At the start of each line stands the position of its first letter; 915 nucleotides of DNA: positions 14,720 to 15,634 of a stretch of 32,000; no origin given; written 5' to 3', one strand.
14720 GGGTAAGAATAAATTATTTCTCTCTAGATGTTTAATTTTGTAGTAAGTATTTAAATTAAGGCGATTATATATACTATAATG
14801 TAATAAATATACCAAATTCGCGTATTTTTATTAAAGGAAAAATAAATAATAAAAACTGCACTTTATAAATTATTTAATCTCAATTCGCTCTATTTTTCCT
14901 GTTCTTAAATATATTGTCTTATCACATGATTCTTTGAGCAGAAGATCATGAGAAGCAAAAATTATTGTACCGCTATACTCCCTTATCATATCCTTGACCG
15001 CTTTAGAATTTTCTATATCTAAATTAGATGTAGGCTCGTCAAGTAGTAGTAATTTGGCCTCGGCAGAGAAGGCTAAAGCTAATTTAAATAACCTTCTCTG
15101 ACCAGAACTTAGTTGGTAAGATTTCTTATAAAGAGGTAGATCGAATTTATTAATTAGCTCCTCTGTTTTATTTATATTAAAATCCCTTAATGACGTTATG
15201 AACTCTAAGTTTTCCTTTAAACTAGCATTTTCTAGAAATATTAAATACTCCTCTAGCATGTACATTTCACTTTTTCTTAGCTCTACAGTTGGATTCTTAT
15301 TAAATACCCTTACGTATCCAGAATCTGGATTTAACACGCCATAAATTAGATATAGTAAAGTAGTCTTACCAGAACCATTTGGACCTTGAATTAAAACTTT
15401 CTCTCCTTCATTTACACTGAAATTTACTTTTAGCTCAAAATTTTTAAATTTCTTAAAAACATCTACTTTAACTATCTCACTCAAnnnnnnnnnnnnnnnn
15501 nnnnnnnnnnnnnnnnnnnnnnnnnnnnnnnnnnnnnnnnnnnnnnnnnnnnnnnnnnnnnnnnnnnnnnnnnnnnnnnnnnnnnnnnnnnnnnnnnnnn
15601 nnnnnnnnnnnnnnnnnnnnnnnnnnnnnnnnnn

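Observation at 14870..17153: Island cargo operon encoding two small beta-rich proteins and an FtsX/MacB-type ABC transporter: candidate novel secretion, surface-structure or toxin-export system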

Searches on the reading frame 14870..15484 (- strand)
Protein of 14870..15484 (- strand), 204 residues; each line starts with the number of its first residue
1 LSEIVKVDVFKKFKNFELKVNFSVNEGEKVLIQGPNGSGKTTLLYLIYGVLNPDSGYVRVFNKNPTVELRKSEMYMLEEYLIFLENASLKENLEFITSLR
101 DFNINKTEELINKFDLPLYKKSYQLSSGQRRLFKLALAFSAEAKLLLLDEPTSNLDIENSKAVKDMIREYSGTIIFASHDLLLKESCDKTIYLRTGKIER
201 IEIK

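Call 6: search_protein_families(library=pfam, proteins=[window:14870-15484:-], max_evalue=1)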
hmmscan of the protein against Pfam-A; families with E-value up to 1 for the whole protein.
window:14870-15484:- (204 aa): 25 families
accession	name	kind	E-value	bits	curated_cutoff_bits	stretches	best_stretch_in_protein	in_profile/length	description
PF00005.33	ABC_tran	-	8.5e-25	88.4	25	1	19-153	3-137/137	ABC transporter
PF13304.12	AAA_21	-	1.6e-15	58.4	27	2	59-183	145-302/304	AAA domain, putative AbiEii toxin, Type IV TA system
PF02463.25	SMC_N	-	2.3e-11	44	40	2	79-190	122-208/220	RecF/RecN/SMC N terminal domain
PF13175.12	AAA_15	-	1.4e-05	25.4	32.1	1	5-138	6-92/374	AAA ATPase domain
PF13555.12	AAA_29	-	5.6e-05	23.3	27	1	21-62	16-55/61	P-loop containing region of AAA domain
PF13476.12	AAA_23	-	0.00014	23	27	1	10-54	7-46/201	AAA domain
PF25199.1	nSTAND_NTPase5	-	0.00033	21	34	1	27-89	41-107/145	Novel STAND NTPase 5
PF13173.12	AAA_14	-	0.00051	20.5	27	1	30-78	5-52/129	AAA domain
PF00437.27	T2SSE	-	0.00083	18.5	24.9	1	29-55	144-170/370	Type II/IV secretion system protein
PF00270.35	DEAD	-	0.00091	19.4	26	1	24-84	11-72/167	DEAD/DEAH box helicase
PF13086.12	AAA_11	-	0.01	16.1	27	1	20-52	10-42/257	AAA domain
PF01637.24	ATPase_2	-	0.011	16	33.2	1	28-113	21-107/225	ATPase domain predominantly from Archaea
PF20720.3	nSTAND3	-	0.019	15.1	27.2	1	26-47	16-37/155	Novel STAND NTPase 3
PF05729.18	NACHT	-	0.02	15.2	26.7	1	30-45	3-18/167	NACHT domain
PF13191.12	AAA_16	-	0.045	14.7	32.6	1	26-58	21-55/167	AAA ATPase domain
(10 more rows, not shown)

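Call 7: search_protein_families(library=ncbifam, proteins=[window:14870-15484:-], max_evalue=1)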
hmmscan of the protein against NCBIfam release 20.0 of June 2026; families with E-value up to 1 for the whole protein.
window:14870-15484:- (204 aa): 212 families (the best 25 are shown)
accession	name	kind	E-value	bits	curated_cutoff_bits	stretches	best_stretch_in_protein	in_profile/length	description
NF000355.4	ribo_prot_ABC_F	equivalog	1.4e-33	116.5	380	1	19-200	20-194/499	ribosomal protection-like ABC-F family protein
NF041774.1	tung_ATPbind_TupC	equivalog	3e-27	95.5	400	1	21-204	20-213/319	tungstate ABC transporter ATP-binding protein TupC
TIGR02857.1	CydD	equivalog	1.6e-26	93.4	435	1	19-192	340-528/529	thiol reductant ABC exporter subunit CydD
TIGR01189.1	ccmA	equivalog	6.2e-26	91.3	131.6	1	19-182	18-188/198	heme ABC exporter ATP-binding protein CcmA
TIGR03375.1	type_I_sec_LssB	subfamily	3.3e-25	88.5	693.1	1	19-198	485-679/696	type I secretion system permease/ATPase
TIGR03608.1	L_ocin_972_ABC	subfamily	7.9e-25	87.5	254.85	1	10-193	5-206/206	putative bacteriocin export ABC transporter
TIGR01188.1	drrA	subfamily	1.7e-24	86.7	312.45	1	12-198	5-202/302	daunorubicin resistance ABC transporter, ATP-binding protein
NF050039.1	sacti_exp_GggC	equivalog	8.8e-23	81.3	750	1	9-179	324-495/511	streptosactin export ABC transporter GggC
NF040840.2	tungstate_WtpC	equivalog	1e-22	80.9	440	1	8-180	6-190/347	tungstate ABC transporter ATP-binding protein WtpC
NF010061.0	PRK13538.1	equivalog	2.2e-22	79.6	195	1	18-188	22-201/211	cytochrome c biogenesis heme-transporting ATPase CcmA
TIGR00968.1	3a0106s01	subfamily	2.5e-22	79.6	342.75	1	8-202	5-213/237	sulfate ABC transporter ATP-binding protein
NF047565.1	PSM_export_PmtA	equivalog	2.9e-22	79.3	350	1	11-198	10-206/282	phenol-soluble modulin export ABC transporter ATP-binding protein PmtA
NF000168.2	ABCF_Msr_all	exception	2.9e-22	78.9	680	1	19-198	314-483/487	Msr family ABC-F type ribosomal protection protein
NF050005.1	ABC_ATPase_Uup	equivalog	4.2e-22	78.1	900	2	105-197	137-230/636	ATP-binding cassette ATPase Uup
NF000169.2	ABCF_Sal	exception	5.6e-22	78.1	725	1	19-192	333-499/542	Sal family ABC-F type ribosomal protection protein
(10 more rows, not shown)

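Call 76: search_protein_families(library=padloc, proteins=[window:14870-15484:-], max_evalue=0.1)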
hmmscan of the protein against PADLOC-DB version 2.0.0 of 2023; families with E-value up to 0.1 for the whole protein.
window:14870-15484:- (204 aa): 52 families (the best 25 are shown)
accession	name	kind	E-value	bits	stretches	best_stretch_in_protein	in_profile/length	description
PDLC04135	mad3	-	2.9e-32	110.6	2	119-195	258-339/374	mads_3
PDLC02980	AriA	-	2.4e-17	61.9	2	122-183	235-302/304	-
PDLC04140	mad8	-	5.4e-11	40.6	1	19-181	19-234/314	mads_8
PDLC02335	AbiLi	-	2.2e-09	34.8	1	10-183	55-240/326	AbiLi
PDLC04164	AriA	-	3.4e-08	31.4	2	18-55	18-55/253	-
PDLC03859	LmuB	-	7.6e-08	30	2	15-53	12-50/611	-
PDLC00289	PtuA1|PtuA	-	3.6e-07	27.6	1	5-105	6-99/404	AAA ATPase domain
PDLC02979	AriA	-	4.4e-07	28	1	7-149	8-87/373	-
PDLC04213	HEC-02A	-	7.7e-07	27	1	5-55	6-51/337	-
PDLC02914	ATPase-Toprim_I-B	-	1.1e-06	26.2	2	96-188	156-252/443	-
PDLC00279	PtuA1|PtuA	-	3.1e-05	21.3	1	5-62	9-61/416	AAA ATPase domain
PDLC00098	GajA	-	3.5e-05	20.7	1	3-55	4-51/534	AAA ATPase domain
PDLC02724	PbeC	-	4e-05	20.4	1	3-71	4-69/638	PbeC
PDLC00281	PtuA1|PtuA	-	4.1e-05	20.9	1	26-125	36-137/448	AAA ATPase domain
PDLC04033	PD-T4-4_A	-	4.3e-05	20.9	1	30-73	22-65/460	-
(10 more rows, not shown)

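Call 77: search_protein_families(library=phrogs, proteins=[window:14870-15484:-], max_evalue=0.1)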
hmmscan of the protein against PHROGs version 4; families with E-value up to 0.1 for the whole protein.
window:14870-15484:- (204 aa): 20 families
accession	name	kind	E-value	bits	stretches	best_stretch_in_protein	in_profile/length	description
phrog_293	-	moron, auxiliary metabolic gene and host takeover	1.9e-43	149.7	1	18-199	440-627/1058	ABC transporter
phrog_2392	-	moron, auxiliary metabolic gene and host takeover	2e-31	110.1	1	19-199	499-694/726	ABC transporter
phrog_23675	-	unknown function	5.1e-13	50.1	1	93-202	6-120/143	-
phrog_77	-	DNA, RNA and nucleotide metabolism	6.3e-10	39.2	2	90-192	818-942/967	SbcC-like subunit of palindrome specific endonuclease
phrog_5836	-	unknown function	2.7e-06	26.6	2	119-181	279-347/1071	-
phrog_7507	-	unknown function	1.1e-05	26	1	11-58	11-55/483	-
phrog_8323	-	unknown function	7.8e-05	22.4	1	5-68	54-112/623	-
phrog_3940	-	unknown function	0.00015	21.7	1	6-63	9-56/537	-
phrog_11143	-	unknown function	0.0002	21.4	0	116-178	101-169/357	-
phrog_124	-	DNA, RNA and nucleotide metabolism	0.00099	19.6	1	24-86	40-103/382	Sak4-like ssDNA annealing protein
phrog_9802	-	unknown function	0.0014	18.7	1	9-49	9-47/438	-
phrog_800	-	head and packaging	0.0026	17.4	1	1-48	4-53/511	terminase small subunit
phrog_1967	-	DNA, RNA and nucleotide metabolism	0.021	14.4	1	25-70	164-213/776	DNA helicase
phrog_761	-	other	0.036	14.7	1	30-64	22-55/362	thymidylate kinase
phrog_33862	-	unknown function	0.044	15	0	58-122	12-76/145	-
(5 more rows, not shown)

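Call 122: search_solved_structures(query=window:14870-15484:-, max_evalue=1e-10)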
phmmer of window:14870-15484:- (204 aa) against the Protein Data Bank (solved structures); distinct sequences matched with E-value up to 1e-10: 300 (the best 60 are shown).
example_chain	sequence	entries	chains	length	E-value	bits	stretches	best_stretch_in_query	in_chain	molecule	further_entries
6ha8_V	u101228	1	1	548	3.3e-34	121.4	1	19-193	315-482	Nucleotide-binding protein ExpZ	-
9nlj_U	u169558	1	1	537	6.2e-30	107.4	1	22-185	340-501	Uup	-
8buu_9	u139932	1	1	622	6.4e-28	100.9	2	21-204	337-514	ExpZ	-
7p7q_0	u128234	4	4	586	1.7e-27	99.5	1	20-198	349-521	ARE-ABC-F family resistance factor PoxtA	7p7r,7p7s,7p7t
9njf_Y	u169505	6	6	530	1.9e-26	96.1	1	19-183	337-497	Probable ATP-binding protein YbiT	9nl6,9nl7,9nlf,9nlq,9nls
5zxd_A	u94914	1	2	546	6.6e-26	94.3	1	19-184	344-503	ATP-binding cassette sub-family F member 1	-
4fin_A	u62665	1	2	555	7.8e-26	94.1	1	20-185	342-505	EttA (YjjK) ABCF family protein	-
3j5s_D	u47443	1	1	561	8.2e-26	94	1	20-185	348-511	Energy-dependent translational throttle A (EttA)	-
7nhl_0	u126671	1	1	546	9.9e-26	93.7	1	21-186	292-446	Lincosamide-streptogramin A resistance protein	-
7msc_x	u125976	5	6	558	2e-25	92.7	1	20-187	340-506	Energy-dependent translational throttle protein EttA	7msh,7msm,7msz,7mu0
9nl5_E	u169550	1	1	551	4.6e-25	91.6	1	20-185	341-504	EttA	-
9nlb_E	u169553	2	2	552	4.6e-25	91.6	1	20-185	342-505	Energy-dependent translational throttle protein EttA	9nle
9nlh_H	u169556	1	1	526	1.5e-24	89.9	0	23-198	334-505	YheS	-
6r84_A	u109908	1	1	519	3.2e-24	88.8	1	15-193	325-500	ABC transporter ATP-binding protein ARB1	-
9vvi_W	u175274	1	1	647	3.6e-24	88.7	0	23-198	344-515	Probable ATP-binding protein YheS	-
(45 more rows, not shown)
